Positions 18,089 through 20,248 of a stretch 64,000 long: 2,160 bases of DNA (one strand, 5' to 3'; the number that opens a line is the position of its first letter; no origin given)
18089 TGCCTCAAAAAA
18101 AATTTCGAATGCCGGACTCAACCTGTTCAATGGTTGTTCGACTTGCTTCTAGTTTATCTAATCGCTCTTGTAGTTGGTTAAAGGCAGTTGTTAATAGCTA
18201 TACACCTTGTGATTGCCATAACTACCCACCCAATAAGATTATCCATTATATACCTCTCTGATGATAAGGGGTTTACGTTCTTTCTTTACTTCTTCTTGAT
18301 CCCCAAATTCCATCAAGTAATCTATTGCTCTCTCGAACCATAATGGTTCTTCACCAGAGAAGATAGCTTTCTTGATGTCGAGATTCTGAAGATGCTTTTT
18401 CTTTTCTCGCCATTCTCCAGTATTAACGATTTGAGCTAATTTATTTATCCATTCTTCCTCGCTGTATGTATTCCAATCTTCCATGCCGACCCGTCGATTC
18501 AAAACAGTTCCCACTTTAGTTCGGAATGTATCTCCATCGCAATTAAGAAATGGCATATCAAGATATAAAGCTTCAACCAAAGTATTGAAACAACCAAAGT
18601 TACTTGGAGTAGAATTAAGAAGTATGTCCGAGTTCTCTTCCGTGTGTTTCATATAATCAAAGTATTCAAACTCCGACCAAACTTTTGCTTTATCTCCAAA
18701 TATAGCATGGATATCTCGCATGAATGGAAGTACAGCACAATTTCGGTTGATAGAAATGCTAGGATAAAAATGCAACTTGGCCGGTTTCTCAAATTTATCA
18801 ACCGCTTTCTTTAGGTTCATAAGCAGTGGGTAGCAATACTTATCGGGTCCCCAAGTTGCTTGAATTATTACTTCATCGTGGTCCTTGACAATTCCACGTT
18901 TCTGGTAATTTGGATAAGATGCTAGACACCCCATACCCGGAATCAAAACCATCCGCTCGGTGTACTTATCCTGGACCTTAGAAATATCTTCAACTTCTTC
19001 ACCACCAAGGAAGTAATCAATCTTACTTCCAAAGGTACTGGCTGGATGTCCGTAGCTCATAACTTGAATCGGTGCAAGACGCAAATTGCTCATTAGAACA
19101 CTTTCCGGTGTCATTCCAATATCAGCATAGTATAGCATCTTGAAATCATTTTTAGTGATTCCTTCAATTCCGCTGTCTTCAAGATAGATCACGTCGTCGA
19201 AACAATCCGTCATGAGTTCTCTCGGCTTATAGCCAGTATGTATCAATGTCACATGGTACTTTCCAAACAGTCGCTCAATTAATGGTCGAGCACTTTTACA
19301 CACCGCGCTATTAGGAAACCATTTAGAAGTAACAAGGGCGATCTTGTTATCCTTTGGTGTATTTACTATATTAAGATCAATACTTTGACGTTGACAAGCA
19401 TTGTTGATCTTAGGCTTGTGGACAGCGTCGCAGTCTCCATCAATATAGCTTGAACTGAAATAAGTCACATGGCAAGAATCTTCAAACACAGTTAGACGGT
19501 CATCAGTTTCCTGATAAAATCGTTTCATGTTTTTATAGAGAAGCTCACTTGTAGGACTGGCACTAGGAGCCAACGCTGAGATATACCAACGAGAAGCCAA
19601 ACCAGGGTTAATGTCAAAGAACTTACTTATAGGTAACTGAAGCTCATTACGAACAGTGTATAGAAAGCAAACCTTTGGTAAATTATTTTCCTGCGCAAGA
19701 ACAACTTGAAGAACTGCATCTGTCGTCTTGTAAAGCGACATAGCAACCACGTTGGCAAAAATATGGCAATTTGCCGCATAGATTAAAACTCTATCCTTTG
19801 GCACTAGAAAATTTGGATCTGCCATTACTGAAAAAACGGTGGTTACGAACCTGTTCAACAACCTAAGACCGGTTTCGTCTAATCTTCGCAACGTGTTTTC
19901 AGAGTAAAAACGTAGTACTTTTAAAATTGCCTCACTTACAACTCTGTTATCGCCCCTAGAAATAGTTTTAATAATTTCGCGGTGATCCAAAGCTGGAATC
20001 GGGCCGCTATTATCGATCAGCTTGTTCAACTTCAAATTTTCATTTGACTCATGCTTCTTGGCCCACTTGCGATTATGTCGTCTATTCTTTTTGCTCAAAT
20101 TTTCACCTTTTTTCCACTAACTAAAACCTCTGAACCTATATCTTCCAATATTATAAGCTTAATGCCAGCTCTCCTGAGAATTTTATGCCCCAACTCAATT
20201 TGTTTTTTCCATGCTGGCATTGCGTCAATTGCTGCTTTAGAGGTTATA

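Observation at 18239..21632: Phage-encoded GT41 (OGT-like) glycosyltransferase next to a sugar C-methyltransferase-like enzyme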

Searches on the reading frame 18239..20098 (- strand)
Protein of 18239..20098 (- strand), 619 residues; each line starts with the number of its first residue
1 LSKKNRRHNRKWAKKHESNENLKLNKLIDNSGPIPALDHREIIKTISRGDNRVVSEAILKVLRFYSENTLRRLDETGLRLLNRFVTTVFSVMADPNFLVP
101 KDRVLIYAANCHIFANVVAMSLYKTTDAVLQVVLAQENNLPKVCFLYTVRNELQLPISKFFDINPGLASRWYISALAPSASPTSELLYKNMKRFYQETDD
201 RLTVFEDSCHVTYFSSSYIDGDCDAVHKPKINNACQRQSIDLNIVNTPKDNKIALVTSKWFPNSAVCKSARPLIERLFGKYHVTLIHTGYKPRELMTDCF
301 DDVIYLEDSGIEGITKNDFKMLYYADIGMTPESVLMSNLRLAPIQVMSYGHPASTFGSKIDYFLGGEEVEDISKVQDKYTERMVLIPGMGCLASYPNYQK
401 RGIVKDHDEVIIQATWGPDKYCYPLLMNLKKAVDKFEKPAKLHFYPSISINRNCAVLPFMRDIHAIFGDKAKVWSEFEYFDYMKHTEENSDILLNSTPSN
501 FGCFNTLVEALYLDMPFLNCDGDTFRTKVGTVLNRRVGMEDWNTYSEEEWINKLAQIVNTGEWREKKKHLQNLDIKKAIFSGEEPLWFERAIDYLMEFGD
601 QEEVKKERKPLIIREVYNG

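Call 3: search_protein_families(library=pfam, proteins=[window:18239-20098:-], max_evalue=0.1)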
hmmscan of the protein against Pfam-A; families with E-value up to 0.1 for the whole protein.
window:18239-20098:- (619 aa): 2 families
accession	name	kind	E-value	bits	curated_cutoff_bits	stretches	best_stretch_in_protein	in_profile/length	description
PF13844.12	Glyco_transf_41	-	0.022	13.5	25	1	338-387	177-225/543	Glycosyl transferase family 41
PF18071.7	HMW1C_N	-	0.054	13.8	27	0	71-138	50-117/146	HMW1C N-terminal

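Call 4: search_protein_families(library=phrogs, proteins=[window:18239-20098:-], max_evalue=0.01)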
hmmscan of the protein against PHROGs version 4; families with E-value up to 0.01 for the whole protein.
window:18239-20098:- (619 aa): 0 families

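Call 6: search_dna_similar(query=window:18239-20098:-, collection=phages, mode=protein, max_rows=30, max_evalue=0.001)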
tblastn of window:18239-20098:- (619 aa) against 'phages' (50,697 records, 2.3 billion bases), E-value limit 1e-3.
No match.

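Call 9: find_homologous_proteins(query=window:18239-20098:-, max_evalue=0.001)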
Query window:18239-20098:- (619 aa): 79 proteins with E <= 0.001 among 6500 candidates.
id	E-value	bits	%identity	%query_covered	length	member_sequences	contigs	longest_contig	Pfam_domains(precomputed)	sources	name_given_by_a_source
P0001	0.0e+0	1443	100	100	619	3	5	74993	-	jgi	-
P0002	1.4e-284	963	66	99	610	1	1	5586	-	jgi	-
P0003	1.2e-282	957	66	100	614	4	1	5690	-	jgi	-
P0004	3.0e-279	946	66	99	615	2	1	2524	-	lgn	-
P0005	1.8e-124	434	35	95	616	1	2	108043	PF13844.13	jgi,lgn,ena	-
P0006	4.1e-124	433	37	96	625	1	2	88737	PF13844.13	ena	-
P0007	9.4e-124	432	38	100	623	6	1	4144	PF13844.13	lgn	-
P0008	1.4e-123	432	36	99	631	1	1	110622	PF13844.13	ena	-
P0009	1.4e-123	431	35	95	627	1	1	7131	PF13844.13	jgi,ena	-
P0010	8.1e-123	429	36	95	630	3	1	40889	PF13844.13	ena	-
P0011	4.9e-122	426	38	92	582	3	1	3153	PF13844.13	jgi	jgi:hypothetical protein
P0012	1.3e-121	425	36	95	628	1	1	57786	PF13844.13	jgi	jgi:hypothetical protein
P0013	4.3e-121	423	36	95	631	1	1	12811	PF13844.13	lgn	-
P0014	3.5e-120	420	37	95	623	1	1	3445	PF13844.13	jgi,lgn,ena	-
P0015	6.8e-120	419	38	94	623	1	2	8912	PF13844.13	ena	-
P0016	7.1e-120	419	35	96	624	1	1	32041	PF13844.13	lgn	-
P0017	1.5e-119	418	37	99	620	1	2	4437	PF13844.13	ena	-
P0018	1.8e-119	418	35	98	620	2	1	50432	PF13844.13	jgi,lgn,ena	-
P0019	4.2e-119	417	36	96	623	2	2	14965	PF13844.13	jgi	-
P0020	8.2e-118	412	38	89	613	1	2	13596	PF13844.13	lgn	-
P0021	2.4e-117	411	37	94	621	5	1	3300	PF13844.13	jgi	jgi:hypothetical protein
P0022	7.3e-117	409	36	94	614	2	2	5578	PF13844.13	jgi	jgi:hypothetical protein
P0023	4.8e-116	407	35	92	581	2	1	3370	PF13844.13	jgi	jgi:hypothetical protein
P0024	7.2e-115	403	38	94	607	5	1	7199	PF13844.13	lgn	-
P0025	2.0e-114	401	36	95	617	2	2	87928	PF13844.13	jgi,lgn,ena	-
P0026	3.1e-114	401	37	94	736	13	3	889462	PF13844.13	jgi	jgi:hypothetical protein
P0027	7.7e-114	399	37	94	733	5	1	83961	PF13844.13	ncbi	-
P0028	1.0e-113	399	37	90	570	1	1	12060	PF13844.13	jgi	jgi:hypothetical protein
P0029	1.1e-113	399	37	94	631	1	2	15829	PF13844.13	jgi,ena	-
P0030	3.0e-113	397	35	98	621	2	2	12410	PF13844.13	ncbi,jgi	ncbi:MAG: O-linked N-acetylglucosamine transferase family protein, partial [Planctomycetota bacteriu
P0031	7.0e-113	396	37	91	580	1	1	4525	PF13844.13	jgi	jgi:hypothetical protein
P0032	3.8e-112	394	37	94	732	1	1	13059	PF13844.13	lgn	-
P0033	6.9e-112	393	37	92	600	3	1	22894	PF13844.13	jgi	jgi:hypothetical protein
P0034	1.1e-107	379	35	91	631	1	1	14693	PF13844.13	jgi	jgi:hypothetical protein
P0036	1.5e-105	372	37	92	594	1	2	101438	PF13844.13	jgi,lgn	jgi:hypothetical protein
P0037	1.6e-105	372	35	96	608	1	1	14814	PF13844.13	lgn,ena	-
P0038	1.2e-100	356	33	93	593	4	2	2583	PF13844.13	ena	-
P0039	9.4e-100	353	35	97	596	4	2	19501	PF13844.13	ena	-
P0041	3.2e-99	351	33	94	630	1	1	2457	PF13844.13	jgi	jgi:hypothetical protein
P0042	3.2e-98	348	35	94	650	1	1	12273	PF13844.13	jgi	jgi:hypothetical protein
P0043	1.4e-97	346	33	93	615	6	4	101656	PF13844.13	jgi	jgi:hypothetical protein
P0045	5.3e-96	340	34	95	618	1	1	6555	PF13844.13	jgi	-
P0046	1.1e-95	339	38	76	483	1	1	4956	PF13844.13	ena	-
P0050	3.0e-92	328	38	74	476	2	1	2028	PF13844.13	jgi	jgi:hypothetical protein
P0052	1.1e-89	320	31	94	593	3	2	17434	PF13844.13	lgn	-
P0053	5.0e-84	301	30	89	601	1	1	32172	PF13844.13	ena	-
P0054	1.8e-82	296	29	95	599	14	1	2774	PF13844.13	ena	-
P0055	2.7e-82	295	30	91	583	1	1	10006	PF13844.13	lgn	-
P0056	3.3e-82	295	38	63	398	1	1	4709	PF13844.13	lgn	-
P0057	9.3e-82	293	30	94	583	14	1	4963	PF13844.13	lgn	-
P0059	2.9e-79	285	31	91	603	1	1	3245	PF13844.13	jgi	jgi:hypothetical protein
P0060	6.3e-79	284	35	74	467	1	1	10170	PF13844.13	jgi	jgi:hypothetical protein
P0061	7.2e-78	281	30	92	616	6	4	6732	PF13844.13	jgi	jgi:hypothetical protein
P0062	1.4e-76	276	30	94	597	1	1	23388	PF13844.13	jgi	-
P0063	6.6e-73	264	29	93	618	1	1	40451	PF13844.13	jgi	jgi:hypothetical protein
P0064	1.9e-72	263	28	93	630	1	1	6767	PF13844.13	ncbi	-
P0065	8.2e-71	257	31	84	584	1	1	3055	PF13844.13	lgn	-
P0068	2.1e-63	233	35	60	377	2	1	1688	PF13844.13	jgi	jgi:predicted O-linked N-acetylglucosamine transferase (SPINDLY family)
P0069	4.8e-62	228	28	88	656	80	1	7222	PF13844.13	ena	-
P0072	1.5e-38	151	28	64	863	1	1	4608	PF13844.13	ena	-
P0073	1.7e-19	88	28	56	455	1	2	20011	PF13844.13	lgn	-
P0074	2.9e-11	61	26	52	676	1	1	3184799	PF13844.13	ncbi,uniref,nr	ncbi:hypothetical protein QGN29_02370 [Temperatibacter marinus]|uniref:Uncharacterized protein n=1 T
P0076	1.3e-6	45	28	43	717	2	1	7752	PF13431.13,PF23914.2,PF13414.13,PF13176.13,PF13428.13,PF13844.13,PF13374.13,PF14559.13,PF13371.13,PF00515.35,PF12895.14,PF13424.13,PF13432.13,PF13181.13,PF07719.24,PF13174.13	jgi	jgi:predicted O-linked N-acetylglucosamine transferase (SPINDLY family)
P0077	1.5e-6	45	28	41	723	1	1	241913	PF25063.1,PF13431.13,PF23914.2,PF13414.13,PF13176.13,PF13428.13,PF13844.13,PF25064.2,PF13374.13,PF07721.21,PF14559.13,PF13371.13,PF00515.35,PF12895.14,PF13424.13,PF13432.13,PF13181.13,PF07719.24,PF13174.13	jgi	jgi:predicted O-linked N-acetylglucosamine transferase (SPINDLY family)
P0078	1.6e-6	45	26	41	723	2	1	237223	PF13431.13,PF23914.2,PF13414.13,PF13176.13,PF13428.13,PF13844.13,PF13374.13,PF14559.13,PF00515.35,PF12895.14,PF13424.13,PF13432.13,PF13181.13,PF07719.24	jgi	jgi:protein O-GlcNAc transferase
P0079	3.3e-5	41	42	15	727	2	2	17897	PF13431.13,PF23914.2,PF13414.13,PF13176.13,PF13428.13,PF13844.13,PF13374.13,PF07721.21,PF14559.13,PF13371.13,PF00515.35,PF13424.13,PF13432.13,PF13181.13,PF07719.24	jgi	-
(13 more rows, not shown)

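Call 10: search_solved_structures(query=window:18239-20098:-, max_evalue=1, show_alignments=3)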
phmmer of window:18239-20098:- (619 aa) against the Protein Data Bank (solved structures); distinct sequences matched with E-value up to 1: 21.
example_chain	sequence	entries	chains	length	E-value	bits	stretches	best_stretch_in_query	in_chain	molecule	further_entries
8p0q_A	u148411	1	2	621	8.5e-15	57.3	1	314-584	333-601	Adhesin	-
8p0o_A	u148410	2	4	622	8.5e-15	57.3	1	314-584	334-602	Adhesin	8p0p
8j30_A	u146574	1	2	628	2.7e-14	55.6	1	317-583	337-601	UDP-glucose:protein N-beta-glucosyltransferase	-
3q3e_A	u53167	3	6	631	3.9e-14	55.1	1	317-583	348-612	HMW1C-like glycosyltransferase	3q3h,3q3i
7yeh_B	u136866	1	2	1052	0.006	18.1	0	338-397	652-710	UDP-N-acetylglucosamine--peptide N-acetylglucosaminyltransferase 110 kDa subunit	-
7yea_A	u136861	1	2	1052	0.006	18.1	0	338-397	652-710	UDP-N-acetylglucosamine--peptide N-acetylglucosaminyltransferase 110 kDa subunit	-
7ntf_A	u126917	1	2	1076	0.0065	18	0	338-397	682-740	Isoform 1 of UDP-N-acetylglucosamine--peptide N-acetylglucosaminyltransferase 110 kDa subu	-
2vsn_A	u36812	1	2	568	0.016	16.8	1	488-555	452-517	XCOGT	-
2jlb_A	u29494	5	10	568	0.016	16.7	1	488-555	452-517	XCC0866 | XCOGT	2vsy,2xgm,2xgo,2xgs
5npr_A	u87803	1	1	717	0.41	12.1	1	338-397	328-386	UDP-N-acetylglucosamine--peptide N-acetylglucosaminyltransferase 110 kDa subunit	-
5nps_A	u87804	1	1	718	0.41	12.1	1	338-397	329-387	UDP-N-acetylglucosamine--peptide N-acetylglucosaminyltransferase 110 kDa subunit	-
5hgv_A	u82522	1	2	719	0.41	12.1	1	338-397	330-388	UDP-N-acetylglucosamine--peptide N-acetylglucosaminyltransferase 110 kDa subunit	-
6q4m_A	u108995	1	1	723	0.41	12.1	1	338-397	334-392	UDP-N-acetylglucosamine--peptide N-acetylglucosaminyltransferase 110 kDa subunit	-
6ibo_A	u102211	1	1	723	0.41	12.1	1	338-397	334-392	UDP-N-acetylglucosamine--peptide N-acetylglucosaminyltransferase 110 kDa subunit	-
3pe3_A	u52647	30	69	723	0.41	12.1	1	338-397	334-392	UDP-N-acetylglucosamine--peptide N-acetylglucosaminyltransferase 110 kDa subunit | UDP-N-ACETYLGLUCOSAMINE--PEPTIDE N-ACETYLGLUCOSAMINYL TRANSFERASE 110 KDA SUB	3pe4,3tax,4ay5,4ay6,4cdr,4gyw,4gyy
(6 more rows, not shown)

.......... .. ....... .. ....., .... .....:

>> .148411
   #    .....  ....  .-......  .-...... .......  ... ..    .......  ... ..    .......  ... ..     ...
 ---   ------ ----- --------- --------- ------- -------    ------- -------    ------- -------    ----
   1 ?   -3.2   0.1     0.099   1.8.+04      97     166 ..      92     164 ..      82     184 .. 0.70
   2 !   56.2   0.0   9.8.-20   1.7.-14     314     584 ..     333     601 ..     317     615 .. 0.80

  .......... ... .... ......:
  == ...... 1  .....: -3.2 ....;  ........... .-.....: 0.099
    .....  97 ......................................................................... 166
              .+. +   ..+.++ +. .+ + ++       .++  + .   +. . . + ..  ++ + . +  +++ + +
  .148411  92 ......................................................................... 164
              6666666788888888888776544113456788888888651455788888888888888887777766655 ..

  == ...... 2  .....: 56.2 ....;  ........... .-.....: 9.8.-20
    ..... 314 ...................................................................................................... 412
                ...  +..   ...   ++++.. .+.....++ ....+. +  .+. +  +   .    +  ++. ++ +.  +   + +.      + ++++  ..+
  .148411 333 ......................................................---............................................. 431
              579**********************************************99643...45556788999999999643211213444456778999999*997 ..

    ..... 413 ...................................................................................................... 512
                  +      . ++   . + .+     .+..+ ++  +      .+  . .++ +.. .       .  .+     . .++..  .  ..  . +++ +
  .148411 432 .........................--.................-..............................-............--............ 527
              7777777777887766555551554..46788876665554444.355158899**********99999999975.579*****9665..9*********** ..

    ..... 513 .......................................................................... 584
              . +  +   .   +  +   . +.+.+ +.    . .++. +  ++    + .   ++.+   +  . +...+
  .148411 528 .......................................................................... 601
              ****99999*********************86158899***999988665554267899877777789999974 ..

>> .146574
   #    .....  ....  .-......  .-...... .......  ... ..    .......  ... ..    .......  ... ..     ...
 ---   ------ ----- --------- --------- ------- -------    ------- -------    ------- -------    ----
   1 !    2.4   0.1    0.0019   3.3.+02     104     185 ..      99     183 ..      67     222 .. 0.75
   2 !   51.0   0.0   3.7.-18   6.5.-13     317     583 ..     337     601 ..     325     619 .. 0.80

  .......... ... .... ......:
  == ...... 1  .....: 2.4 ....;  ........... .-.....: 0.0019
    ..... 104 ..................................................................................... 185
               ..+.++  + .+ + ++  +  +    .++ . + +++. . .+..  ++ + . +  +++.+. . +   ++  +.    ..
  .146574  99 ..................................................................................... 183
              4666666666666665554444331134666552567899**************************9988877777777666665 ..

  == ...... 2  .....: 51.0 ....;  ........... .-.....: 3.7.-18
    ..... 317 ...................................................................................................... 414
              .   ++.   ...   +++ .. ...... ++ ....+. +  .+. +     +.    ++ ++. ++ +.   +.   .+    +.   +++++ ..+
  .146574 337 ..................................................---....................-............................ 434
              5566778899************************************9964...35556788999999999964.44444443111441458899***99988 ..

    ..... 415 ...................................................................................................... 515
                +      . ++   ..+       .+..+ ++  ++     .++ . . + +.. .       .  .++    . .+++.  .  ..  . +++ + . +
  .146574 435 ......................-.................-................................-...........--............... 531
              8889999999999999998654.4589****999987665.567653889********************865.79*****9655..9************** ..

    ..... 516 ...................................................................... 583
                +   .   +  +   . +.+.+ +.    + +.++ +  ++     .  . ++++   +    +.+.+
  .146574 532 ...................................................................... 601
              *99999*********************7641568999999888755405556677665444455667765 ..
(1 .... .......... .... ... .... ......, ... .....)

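Call 14: find_encoding_contigs(protein=P0001, flank=10000, max_places=3)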
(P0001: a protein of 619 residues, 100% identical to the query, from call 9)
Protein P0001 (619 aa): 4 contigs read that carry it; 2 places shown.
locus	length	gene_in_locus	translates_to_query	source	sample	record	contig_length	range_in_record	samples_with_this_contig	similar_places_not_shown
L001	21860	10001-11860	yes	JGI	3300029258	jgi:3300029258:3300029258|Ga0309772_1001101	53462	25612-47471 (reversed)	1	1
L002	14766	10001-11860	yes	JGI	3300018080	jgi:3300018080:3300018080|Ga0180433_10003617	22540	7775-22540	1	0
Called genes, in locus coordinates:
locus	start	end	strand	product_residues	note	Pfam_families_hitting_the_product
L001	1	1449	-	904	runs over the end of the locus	PF19263:DUF5906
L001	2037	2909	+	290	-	PF02195:ParB_N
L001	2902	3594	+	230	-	-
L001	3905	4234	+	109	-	-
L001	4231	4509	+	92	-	-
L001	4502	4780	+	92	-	-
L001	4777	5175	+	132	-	-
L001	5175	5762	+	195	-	-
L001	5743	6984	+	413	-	PF00271:Helicase_C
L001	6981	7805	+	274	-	PF13392:HNH_3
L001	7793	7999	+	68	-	-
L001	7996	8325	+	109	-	-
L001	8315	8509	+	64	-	-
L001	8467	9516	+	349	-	PF13489:Methyltransf_23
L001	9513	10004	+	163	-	PF00383:dCMP_cyt_deam_1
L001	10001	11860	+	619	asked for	-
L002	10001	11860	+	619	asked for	-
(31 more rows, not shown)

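Call 15: find_encoding_contigs(protein=P0005, flank=10000, max_places=2)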
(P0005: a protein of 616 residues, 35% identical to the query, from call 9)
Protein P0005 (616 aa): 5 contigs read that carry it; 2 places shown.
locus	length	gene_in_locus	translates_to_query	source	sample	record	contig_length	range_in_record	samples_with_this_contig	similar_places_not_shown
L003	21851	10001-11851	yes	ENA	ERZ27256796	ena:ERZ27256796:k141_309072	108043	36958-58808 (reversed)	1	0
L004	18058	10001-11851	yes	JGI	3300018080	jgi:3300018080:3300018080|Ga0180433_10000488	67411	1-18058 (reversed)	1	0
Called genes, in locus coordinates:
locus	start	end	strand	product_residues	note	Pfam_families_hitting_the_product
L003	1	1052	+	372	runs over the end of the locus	PF02195:ParB_N, PF17762:HTH_ParB (weak)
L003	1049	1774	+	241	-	-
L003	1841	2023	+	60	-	-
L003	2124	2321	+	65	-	-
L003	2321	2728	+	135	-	-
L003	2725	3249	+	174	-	-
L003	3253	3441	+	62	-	-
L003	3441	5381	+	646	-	PF00176:SNF2-rel_dom (faint), PF00271:Helicase_C (weak)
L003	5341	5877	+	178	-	PF02945:Endonuclease_7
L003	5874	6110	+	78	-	-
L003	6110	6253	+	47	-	-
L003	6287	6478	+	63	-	-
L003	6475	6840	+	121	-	-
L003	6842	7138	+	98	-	-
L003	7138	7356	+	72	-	-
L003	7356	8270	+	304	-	PF10127:RlaP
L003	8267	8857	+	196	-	-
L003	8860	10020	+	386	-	PF13489:Methyltransf_23, PF08484:Methyltransf_14 (weak)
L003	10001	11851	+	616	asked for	PF13844:Glyco_transf_41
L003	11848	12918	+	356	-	PF21189:PHA02142, PF09414:RNA_ligase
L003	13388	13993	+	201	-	PF00929:RNase_T (weak)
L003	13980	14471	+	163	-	-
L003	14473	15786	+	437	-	-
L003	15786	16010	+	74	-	-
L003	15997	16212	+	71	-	PF09834:DUF2061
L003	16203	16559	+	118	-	-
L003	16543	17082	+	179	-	-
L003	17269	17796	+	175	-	PF13671:AAA_33 (weak)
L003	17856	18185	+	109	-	-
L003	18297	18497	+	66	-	-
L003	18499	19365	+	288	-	PF04055:Radical_SAM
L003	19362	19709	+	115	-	-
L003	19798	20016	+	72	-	-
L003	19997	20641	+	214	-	-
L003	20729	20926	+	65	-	-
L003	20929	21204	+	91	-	-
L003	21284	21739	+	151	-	PF00188:CAP (weak)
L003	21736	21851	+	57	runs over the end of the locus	-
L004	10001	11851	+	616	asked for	PF13844:Glyco_transf_41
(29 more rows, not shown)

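Call 16: find_encoding_contigs(protein=P0008, flank=10000, max_places=2)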
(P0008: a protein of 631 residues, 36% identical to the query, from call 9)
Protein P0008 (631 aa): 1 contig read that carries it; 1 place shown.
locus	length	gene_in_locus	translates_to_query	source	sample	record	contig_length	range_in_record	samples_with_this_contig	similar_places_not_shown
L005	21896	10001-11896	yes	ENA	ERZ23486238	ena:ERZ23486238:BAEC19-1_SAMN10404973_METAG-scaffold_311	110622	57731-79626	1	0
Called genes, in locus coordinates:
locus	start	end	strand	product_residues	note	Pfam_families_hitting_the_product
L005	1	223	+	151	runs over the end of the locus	-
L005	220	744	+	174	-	-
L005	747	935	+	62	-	-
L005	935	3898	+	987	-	PF00176:SNF2-rel_dom (faint), PF14528:LAGLIDADG_3 (weak), PF00271:Helicase_C (weak)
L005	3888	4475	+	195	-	PF02945:Endonuclease_7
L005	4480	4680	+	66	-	-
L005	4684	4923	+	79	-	-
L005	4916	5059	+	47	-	-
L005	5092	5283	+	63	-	-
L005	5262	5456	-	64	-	-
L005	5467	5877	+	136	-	-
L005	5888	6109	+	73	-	-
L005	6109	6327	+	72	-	-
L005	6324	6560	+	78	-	-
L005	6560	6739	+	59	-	-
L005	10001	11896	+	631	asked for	PF13844:Glyco_transf_41 (weak)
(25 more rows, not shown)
